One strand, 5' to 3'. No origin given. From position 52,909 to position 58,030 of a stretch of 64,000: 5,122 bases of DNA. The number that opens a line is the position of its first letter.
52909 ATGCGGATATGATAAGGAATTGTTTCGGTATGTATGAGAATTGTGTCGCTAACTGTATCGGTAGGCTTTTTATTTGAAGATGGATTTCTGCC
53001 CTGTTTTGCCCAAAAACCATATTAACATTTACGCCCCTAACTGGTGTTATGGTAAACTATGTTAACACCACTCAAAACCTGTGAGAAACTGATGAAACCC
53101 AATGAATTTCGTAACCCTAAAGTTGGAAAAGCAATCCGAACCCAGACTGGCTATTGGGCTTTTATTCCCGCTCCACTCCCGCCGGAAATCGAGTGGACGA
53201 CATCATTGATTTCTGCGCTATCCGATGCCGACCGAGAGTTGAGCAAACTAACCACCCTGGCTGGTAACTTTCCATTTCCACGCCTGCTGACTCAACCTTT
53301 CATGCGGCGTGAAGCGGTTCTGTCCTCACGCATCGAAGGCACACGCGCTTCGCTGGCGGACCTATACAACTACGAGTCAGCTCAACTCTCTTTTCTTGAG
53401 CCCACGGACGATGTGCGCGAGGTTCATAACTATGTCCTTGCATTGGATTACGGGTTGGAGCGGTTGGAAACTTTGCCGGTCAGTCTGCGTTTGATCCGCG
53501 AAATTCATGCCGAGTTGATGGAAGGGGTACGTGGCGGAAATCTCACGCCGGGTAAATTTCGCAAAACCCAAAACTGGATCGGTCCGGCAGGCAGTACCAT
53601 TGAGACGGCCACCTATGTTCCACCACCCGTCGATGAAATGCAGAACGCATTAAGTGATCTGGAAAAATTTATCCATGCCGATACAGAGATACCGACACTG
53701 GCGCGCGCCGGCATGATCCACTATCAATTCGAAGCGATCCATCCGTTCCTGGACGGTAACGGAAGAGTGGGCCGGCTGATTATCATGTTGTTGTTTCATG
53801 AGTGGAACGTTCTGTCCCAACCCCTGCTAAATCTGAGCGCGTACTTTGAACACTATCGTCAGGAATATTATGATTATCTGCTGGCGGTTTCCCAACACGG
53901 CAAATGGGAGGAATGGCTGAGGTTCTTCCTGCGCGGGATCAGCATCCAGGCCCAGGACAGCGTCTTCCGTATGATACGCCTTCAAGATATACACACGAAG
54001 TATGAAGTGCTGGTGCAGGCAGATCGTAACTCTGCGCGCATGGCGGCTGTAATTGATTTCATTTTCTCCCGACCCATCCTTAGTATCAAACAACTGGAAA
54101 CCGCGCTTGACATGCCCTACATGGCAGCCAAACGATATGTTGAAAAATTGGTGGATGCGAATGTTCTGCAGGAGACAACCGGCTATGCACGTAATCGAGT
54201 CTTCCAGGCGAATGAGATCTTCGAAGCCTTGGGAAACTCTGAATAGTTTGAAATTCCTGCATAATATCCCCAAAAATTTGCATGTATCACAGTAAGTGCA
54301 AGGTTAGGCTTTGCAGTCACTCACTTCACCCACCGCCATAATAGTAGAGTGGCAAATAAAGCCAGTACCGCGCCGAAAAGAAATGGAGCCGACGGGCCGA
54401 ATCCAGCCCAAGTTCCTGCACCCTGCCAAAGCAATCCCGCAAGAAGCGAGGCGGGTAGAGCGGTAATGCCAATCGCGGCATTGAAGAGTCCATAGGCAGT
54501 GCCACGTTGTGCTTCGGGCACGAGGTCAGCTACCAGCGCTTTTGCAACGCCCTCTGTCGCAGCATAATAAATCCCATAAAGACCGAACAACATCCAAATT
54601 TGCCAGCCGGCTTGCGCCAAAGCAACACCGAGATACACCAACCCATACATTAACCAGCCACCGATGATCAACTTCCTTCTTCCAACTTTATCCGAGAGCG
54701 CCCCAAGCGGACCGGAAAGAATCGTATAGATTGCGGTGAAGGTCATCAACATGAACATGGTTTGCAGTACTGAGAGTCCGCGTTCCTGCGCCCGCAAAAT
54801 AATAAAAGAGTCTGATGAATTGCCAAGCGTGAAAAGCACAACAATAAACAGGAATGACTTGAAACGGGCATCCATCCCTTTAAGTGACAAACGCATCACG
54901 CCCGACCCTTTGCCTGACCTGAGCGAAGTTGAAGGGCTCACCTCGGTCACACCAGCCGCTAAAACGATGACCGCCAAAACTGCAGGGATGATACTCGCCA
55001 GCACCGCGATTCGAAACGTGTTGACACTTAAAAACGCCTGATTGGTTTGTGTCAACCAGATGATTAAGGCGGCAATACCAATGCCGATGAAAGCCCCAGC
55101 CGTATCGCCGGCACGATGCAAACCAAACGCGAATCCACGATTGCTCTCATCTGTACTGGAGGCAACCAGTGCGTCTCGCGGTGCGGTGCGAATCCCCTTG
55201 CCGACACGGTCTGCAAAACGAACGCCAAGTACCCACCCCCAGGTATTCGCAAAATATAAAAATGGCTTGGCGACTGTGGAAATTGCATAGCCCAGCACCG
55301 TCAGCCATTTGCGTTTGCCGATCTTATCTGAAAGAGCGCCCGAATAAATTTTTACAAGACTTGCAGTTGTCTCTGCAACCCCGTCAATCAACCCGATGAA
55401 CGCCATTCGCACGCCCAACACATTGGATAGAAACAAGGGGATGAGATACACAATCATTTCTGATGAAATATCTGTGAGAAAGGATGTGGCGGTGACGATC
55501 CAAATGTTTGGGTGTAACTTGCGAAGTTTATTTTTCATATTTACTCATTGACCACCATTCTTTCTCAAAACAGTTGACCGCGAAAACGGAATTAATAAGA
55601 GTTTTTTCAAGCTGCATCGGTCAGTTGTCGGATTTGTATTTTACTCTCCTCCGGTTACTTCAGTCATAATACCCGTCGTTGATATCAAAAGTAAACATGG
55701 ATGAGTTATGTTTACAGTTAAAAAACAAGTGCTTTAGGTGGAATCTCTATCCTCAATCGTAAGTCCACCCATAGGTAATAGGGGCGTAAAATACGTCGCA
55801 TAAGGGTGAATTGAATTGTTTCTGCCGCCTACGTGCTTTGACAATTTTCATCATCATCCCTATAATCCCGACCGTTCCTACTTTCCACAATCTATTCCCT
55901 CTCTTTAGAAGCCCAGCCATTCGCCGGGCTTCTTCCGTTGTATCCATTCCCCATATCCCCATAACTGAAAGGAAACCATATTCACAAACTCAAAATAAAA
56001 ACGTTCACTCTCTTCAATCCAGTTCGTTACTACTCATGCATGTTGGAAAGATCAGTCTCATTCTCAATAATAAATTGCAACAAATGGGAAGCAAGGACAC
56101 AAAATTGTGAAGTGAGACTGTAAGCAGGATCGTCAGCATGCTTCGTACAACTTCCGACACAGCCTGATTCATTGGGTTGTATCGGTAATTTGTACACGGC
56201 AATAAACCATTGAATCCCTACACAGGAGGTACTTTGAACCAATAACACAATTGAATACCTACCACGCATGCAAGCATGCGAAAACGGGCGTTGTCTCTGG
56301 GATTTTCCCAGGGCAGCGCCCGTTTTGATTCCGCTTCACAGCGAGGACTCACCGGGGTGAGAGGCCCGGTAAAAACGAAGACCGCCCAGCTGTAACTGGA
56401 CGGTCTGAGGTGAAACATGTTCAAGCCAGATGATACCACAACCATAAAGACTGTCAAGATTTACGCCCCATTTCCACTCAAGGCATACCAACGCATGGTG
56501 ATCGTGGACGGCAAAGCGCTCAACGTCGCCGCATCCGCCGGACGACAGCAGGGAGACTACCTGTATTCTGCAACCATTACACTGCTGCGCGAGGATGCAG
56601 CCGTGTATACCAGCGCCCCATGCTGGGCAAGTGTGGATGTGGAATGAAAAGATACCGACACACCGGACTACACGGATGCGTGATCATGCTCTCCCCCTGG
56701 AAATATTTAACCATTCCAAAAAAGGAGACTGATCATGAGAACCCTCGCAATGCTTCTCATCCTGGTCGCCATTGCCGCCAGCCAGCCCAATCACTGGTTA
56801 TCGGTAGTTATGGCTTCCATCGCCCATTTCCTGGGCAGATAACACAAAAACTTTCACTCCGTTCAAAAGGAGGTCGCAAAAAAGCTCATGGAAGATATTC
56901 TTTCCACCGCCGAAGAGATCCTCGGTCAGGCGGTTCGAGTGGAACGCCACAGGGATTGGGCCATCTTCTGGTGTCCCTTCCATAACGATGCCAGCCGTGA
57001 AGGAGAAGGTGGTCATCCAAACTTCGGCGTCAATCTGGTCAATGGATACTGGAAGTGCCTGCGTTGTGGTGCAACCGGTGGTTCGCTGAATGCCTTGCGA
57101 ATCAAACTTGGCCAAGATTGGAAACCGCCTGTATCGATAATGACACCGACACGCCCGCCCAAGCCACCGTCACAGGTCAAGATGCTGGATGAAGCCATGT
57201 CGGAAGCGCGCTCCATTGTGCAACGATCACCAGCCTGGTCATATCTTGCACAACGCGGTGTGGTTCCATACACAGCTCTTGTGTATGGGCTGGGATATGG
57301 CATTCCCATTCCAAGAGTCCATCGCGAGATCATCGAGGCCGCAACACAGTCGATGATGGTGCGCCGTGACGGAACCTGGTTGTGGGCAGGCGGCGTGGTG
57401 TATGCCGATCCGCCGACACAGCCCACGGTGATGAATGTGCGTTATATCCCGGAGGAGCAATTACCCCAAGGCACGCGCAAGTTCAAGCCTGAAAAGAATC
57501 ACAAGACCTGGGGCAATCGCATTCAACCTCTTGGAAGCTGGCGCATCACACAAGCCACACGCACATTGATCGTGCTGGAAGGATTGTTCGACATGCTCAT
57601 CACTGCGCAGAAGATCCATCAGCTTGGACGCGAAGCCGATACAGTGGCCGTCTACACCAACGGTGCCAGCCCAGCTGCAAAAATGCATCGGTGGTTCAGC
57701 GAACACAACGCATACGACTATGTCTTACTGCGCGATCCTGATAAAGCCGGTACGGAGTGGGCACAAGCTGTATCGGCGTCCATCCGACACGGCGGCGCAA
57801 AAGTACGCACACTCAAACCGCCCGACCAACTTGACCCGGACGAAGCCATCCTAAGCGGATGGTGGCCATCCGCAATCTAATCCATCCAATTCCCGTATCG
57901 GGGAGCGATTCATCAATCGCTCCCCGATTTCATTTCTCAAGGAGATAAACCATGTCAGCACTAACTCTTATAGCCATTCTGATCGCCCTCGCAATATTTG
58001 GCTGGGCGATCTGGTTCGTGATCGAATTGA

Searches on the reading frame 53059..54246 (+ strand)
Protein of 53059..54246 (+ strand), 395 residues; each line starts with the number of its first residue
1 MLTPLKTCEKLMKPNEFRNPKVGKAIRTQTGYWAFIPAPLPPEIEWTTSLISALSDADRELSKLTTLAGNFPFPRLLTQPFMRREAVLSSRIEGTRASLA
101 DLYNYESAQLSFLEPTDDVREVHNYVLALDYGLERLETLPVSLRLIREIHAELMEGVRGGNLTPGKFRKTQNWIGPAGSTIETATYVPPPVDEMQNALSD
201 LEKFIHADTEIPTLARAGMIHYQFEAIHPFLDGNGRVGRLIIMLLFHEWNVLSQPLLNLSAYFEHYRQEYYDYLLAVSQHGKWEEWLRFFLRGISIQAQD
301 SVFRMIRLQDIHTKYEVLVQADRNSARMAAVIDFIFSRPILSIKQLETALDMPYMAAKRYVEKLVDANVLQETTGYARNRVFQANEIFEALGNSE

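Call 26: search_protein_families(library=ncbifam, proteins=[window:53059-54246:+], max_evalue=0.00001)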
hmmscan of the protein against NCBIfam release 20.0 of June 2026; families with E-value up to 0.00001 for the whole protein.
window:53059-54246:+ (395 aa): 3 families
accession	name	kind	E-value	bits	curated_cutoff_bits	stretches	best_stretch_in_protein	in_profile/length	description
NF046030.1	ProtAdlyltaseSoFic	equivalog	8.3e-50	169.7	550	1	39-391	12-355/361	protein adenylyltransferase Fic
NF040876.1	RHE_PE00001_fam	equivalog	4.7e-08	32.6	250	1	198-380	196-366/371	RHE_PE00001 family protein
TIGR02613.1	mob_myst_B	hypoth_equivalog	3.5e-06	27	124.4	1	142-280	50-176/186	mobile mystery protein B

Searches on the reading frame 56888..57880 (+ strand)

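Call 26: search_protein_families(library=ncbifam, proteins=[window:56888-57880:+], max_evalue=0.00001)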
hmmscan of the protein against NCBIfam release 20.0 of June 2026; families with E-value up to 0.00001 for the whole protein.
window:56888-57880:+ (330 aa): 1 family
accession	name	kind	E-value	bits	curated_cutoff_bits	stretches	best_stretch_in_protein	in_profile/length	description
TIGR01391.1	dnaG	equivalog_domain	1e-10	41.1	283.6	0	222-321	254-345/414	DNA primase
